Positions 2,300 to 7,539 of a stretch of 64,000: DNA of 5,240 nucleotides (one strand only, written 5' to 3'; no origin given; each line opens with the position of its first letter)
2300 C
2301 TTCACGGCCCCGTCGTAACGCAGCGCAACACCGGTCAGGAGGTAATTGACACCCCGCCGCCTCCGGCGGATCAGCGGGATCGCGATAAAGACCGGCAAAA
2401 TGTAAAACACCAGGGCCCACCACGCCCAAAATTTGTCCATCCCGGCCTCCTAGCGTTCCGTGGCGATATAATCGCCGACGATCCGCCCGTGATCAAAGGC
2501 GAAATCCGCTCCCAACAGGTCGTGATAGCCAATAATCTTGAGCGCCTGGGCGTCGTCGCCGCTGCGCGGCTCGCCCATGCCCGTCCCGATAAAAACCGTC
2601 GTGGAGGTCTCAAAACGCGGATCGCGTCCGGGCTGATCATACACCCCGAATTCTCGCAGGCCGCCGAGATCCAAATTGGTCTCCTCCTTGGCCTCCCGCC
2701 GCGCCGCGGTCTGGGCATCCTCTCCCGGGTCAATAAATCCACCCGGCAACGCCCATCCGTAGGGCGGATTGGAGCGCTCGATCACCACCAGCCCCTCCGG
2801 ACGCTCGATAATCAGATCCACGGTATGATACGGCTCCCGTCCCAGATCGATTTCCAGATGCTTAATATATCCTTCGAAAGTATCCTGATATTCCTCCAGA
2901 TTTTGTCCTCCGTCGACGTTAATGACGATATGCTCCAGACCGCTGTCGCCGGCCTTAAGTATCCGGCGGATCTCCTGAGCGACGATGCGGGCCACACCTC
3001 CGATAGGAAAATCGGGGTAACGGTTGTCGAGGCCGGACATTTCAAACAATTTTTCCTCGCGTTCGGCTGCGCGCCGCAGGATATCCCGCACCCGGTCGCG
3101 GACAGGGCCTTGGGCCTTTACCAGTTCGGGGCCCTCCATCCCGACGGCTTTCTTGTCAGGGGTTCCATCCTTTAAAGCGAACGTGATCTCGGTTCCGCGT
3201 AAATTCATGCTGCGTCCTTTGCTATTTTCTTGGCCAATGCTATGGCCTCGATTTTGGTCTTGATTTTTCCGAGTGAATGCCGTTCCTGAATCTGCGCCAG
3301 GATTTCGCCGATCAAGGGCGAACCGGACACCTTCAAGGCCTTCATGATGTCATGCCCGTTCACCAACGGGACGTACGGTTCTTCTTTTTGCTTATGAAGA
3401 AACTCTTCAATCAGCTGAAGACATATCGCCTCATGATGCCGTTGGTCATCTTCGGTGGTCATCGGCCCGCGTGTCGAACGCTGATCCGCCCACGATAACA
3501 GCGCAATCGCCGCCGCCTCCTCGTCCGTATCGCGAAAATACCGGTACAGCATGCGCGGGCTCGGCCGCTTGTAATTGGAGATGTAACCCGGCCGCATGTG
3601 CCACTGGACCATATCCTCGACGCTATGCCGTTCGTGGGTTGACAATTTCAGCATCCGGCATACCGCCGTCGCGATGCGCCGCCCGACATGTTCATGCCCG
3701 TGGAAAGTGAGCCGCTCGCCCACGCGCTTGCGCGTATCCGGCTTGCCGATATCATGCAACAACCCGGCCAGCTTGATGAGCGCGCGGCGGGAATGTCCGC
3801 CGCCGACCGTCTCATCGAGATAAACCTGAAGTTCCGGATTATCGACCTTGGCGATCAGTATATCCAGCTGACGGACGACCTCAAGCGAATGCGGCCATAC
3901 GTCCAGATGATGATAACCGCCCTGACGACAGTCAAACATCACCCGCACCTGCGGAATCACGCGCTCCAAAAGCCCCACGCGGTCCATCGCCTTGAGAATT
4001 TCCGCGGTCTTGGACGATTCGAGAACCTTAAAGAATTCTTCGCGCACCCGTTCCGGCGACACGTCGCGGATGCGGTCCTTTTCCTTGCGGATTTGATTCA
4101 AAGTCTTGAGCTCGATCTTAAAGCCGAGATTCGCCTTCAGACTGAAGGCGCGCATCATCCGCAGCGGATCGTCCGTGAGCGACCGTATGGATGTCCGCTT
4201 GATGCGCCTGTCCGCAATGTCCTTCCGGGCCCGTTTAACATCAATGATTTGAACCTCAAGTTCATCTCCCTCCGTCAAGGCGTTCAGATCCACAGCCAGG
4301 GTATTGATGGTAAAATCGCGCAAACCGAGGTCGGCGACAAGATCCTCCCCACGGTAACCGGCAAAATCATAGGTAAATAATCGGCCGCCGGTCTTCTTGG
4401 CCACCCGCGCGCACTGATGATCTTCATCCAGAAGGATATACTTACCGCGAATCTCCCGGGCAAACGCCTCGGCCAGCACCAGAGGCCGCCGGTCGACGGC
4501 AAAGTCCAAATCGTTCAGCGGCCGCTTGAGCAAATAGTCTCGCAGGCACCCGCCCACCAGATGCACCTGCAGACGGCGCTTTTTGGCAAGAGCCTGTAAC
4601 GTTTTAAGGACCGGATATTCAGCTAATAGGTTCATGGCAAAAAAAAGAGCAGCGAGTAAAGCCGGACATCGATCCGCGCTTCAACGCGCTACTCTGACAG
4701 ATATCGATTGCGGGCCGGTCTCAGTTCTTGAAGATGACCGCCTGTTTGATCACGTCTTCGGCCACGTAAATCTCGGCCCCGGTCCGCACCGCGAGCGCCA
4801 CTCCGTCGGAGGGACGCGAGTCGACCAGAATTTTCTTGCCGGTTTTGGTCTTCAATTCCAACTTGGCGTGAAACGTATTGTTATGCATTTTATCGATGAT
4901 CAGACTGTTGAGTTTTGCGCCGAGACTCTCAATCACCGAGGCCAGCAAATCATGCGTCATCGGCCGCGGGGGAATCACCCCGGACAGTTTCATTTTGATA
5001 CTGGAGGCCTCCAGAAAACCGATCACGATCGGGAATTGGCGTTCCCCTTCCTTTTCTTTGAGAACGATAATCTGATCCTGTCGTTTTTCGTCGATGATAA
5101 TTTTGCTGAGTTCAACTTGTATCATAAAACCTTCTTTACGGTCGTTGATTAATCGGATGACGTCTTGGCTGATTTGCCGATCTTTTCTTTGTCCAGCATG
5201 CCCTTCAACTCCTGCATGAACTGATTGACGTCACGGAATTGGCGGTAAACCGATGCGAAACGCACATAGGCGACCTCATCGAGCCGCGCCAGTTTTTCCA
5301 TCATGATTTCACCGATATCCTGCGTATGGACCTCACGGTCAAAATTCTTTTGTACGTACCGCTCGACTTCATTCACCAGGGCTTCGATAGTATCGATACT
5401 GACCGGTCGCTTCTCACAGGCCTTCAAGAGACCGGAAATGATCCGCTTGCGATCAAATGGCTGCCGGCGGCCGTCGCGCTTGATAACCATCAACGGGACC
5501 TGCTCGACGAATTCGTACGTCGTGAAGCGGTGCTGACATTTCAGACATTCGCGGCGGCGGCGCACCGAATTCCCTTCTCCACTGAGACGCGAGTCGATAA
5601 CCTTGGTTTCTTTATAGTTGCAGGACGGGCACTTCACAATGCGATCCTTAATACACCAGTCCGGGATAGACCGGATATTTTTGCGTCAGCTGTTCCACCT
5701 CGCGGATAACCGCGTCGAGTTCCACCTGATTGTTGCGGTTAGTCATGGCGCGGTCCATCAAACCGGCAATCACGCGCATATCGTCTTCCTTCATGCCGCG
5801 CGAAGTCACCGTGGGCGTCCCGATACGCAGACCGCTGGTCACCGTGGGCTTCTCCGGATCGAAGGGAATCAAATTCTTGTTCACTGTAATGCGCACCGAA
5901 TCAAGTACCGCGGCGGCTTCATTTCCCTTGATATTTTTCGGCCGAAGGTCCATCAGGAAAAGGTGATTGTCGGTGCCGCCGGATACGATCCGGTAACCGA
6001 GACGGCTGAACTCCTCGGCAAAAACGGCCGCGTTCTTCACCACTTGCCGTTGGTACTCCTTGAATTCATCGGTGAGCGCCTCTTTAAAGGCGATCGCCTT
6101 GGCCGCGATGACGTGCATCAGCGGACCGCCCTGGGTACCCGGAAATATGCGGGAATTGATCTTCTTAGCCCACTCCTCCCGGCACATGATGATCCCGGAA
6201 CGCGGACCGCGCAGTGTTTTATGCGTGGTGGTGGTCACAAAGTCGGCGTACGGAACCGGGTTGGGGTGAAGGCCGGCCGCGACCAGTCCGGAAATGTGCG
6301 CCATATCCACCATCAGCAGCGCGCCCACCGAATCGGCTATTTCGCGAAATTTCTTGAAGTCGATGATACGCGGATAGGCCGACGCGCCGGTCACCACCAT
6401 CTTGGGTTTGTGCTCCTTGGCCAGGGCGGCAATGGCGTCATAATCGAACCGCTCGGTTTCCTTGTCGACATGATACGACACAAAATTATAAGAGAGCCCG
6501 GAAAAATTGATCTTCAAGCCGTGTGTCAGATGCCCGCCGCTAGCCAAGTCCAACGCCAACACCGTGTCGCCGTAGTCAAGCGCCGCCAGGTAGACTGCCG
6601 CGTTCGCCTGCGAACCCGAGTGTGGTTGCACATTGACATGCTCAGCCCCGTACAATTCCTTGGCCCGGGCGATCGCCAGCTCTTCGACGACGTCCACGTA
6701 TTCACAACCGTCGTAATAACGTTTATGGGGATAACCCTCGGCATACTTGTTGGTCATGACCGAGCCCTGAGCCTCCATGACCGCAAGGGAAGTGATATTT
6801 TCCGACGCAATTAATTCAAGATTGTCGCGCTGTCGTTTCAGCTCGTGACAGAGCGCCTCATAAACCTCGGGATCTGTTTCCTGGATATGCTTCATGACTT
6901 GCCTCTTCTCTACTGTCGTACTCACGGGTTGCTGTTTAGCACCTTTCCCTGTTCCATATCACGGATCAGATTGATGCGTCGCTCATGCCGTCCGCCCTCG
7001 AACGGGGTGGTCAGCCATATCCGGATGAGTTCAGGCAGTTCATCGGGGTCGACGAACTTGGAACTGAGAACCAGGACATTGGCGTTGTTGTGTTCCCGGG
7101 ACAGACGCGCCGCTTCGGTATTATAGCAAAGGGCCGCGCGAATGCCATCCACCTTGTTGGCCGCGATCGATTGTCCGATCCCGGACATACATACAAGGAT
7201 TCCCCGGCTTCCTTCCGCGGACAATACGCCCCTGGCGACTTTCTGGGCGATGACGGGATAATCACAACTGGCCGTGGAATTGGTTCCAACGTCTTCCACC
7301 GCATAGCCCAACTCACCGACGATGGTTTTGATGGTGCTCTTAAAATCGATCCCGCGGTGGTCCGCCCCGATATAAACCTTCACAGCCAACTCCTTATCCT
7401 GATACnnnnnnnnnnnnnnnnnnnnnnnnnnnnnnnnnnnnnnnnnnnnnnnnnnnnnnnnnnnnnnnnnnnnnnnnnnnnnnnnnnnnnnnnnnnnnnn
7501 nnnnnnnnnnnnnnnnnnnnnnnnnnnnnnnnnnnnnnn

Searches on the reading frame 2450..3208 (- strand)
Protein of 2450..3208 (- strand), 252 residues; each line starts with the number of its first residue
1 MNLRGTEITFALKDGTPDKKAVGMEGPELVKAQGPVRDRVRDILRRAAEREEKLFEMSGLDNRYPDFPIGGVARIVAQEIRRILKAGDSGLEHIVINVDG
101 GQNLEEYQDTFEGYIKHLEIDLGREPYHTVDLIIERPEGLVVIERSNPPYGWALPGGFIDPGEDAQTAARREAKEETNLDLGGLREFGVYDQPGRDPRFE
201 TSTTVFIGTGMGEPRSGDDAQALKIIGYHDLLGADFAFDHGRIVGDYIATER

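Call 64: search_protein_families(library=pfam, proteins=[window:2450-3208:-], max_evalue=0.0001)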
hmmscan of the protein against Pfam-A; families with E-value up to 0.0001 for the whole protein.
window:2450-3208:- (252 aa): 1 family
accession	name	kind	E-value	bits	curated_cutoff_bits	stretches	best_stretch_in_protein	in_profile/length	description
PF00293.34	NUDIX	-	2.1e-18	67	21.1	1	129-241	5-128/134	NUDIX domain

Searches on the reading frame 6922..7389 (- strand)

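Call 64: search_protein_families(library=pfam, proteins=[window:6922-7389:-], max_evalue=0.0001)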
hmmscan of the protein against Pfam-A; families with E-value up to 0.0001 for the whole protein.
window:6922-7389:- (155 aa): 1 family
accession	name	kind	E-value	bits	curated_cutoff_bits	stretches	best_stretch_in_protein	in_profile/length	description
PF02502.23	LacAB_rpiB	-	4e-51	173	24.7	1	5-142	1-138/138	Ribose/Galactose Isomerase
